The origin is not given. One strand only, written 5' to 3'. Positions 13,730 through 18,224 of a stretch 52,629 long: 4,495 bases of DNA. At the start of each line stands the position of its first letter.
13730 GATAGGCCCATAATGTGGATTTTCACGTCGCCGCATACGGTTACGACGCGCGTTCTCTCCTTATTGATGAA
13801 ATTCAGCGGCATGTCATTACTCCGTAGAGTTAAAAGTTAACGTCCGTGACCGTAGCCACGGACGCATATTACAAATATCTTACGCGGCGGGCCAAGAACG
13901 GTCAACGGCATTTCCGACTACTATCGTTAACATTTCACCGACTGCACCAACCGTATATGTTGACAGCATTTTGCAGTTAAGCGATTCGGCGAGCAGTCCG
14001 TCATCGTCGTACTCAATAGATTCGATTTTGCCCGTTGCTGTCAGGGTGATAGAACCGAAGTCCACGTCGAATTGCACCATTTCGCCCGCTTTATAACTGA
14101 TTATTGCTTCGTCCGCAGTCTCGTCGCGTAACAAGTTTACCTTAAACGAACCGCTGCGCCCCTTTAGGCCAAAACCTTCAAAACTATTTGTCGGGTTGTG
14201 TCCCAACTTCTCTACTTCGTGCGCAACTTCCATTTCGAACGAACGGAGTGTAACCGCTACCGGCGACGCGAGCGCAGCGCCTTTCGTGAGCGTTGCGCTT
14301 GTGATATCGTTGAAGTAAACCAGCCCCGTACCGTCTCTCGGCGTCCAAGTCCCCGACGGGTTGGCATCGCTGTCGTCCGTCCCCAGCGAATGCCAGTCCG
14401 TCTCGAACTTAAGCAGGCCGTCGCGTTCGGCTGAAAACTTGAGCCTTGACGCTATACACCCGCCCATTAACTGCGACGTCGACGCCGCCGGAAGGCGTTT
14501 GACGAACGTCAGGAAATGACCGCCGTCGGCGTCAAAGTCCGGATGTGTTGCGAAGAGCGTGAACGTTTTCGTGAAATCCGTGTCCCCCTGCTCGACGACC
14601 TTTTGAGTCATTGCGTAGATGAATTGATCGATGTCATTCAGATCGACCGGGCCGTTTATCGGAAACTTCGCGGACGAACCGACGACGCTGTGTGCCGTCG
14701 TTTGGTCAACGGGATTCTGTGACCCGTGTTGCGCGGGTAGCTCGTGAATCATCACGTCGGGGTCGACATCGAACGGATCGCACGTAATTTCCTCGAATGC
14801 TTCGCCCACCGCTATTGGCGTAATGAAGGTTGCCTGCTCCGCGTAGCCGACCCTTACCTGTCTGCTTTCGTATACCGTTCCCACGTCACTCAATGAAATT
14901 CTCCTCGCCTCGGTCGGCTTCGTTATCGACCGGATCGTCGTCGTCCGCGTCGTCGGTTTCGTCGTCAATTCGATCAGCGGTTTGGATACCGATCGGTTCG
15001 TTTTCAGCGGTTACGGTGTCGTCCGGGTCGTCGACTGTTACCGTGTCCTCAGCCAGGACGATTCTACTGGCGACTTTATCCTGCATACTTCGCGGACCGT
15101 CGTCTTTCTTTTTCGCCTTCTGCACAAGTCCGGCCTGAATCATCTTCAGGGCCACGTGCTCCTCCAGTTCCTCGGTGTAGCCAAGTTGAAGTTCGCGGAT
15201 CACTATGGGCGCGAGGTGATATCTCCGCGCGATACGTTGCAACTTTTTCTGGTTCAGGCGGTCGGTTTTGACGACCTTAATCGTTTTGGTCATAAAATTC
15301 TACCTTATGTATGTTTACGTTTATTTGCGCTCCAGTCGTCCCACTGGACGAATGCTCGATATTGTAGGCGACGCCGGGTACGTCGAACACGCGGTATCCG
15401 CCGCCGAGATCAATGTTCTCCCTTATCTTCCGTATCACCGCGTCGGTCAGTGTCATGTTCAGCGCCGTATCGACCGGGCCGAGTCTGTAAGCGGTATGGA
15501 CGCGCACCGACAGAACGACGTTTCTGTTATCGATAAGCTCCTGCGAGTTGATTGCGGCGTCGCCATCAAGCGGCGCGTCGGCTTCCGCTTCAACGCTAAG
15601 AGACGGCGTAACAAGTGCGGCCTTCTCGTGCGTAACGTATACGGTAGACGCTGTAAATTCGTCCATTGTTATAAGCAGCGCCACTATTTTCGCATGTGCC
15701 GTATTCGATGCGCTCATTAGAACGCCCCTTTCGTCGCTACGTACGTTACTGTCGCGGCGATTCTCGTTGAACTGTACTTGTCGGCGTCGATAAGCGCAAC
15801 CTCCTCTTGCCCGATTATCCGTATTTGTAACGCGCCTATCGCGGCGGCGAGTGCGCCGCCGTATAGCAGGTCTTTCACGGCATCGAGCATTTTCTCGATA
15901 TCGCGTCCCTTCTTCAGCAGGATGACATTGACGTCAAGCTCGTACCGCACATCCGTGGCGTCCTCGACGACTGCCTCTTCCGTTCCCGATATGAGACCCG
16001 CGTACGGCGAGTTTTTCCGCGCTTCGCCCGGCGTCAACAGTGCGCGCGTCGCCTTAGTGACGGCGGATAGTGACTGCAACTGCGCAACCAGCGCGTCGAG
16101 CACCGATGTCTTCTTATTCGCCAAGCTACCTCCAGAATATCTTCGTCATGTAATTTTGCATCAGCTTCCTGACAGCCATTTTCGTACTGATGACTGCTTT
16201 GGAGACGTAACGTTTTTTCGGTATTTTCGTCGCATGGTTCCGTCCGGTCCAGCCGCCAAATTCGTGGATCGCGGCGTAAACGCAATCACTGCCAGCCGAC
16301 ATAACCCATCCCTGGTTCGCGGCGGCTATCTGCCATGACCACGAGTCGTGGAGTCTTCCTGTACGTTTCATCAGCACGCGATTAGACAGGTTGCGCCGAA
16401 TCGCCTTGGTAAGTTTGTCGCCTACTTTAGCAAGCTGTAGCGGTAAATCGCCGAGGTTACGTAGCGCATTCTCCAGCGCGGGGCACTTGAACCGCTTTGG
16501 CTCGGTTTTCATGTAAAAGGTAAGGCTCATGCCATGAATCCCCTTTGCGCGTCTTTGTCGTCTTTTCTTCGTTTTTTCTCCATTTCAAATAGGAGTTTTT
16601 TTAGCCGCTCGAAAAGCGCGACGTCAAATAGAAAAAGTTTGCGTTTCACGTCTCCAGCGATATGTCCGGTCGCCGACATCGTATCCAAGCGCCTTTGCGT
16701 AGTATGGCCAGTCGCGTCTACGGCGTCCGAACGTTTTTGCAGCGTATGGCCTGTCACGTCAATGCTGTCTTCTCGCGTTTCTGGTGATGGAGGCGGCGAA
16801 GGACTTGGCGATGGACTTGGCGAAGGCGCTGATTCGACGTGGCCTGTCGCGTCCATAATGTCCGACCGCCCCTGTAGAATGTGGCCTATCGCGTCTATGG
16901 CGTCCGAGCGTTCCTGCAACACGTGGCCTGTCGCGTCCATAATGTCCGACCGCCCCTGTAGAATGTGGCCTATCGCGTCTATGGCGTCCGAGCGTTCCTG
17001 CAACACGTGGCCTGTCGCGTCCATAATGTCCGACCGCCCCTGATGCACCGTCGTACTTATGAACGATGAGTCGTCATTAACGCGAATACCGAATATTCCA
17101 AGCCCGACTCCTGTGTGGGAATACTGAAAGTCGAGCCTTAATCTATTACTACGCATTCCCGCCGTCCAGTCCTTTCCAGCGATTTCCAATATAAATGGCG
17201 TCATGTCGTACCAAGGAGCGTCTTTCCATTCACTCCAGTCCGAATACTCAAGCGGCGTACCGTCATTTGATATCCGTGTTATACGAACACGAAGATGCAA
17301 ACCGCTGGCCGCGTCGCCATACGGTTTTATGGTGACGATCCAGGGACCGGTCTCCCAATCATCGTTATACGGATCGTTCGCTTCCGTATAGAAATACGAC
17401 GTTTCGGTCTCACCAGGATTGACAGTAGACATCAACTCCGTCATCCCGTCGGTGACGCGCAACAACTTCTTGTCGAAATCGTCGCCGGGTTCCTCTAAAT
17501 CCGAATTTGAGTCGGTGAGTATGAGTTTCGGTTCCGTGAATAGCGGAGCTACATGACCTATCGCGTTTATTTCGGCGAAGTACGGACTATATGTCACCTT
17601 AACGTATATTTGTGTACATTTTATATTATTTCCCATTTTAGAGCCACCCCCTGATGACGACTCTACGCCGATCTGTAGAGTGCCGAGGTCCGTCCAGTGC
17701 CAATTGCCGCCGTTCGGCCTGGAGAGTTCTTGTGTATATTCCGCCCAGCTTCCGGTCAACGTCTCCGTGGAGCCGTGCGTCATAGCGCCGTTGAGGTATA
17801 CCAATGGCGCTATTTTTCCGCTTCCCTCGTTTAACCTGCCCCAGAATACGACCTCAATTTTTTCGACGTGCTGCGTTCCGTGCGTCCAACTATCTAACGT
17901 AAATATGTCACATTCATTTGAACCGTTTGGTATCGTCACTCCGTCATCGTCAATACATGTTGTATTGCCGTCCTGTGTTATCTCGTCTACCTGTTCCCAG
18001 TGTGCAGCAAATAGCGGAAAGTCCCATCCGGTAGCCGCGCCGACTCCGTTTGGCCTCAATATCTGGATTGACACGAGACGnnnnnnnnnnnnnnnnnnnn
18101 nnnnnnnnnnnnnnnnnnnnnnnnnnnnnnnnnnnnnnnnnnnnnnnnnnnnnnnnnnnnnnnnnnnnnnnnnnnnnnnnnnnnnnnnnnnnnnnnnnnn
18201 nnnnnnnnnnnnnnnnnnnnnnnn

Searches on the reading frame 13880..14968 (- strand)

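Call 115: search_protein_families(library=pfam, proteins=[window:13880-14968:-], max_evalue=0.01)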
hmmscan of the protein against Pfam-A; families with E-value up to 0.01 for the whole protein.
window:13880-14968:- (362 aa): 2 families
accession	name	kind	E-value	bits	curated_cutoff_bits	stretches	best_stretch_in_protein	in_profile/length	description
PF18906.5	Phage_tube_2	-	1.9e-06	28.1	27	1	37-278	3-211/266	Phage tail tube protein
PF16351.10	DUF4979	-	0.0086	16.8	28.9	0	183-250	75-138/165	Domain of unknown function (DUF4979)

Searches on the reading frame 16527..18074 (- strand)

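Call 43: search_protein_families(library=phrogs, proteins=[window:16527-18074:-], max_evalue=0.001)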
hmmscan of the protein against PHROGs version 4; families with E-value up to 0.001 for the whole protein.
window:16527-18074:- (515 aa): 0 families

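Call 115: search_protein_families(library=pfam, proteins=[window:16527-18074:-], max_evalue=0.01)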
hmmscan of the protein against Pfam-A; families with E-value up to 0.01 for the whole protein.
window:16527-18074:- (515 aa): 2 families
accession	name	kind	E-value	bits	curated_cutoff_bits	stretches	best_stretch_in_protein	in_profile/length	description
PF22116.1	DUF6944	-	0.0013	18.5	32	0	350-402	103-160/167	Family of unknown function (DUF6944)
PF17192.9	MukF_M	-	0.0018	18.6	25.2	0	350-407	87-143/161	MukF middle domain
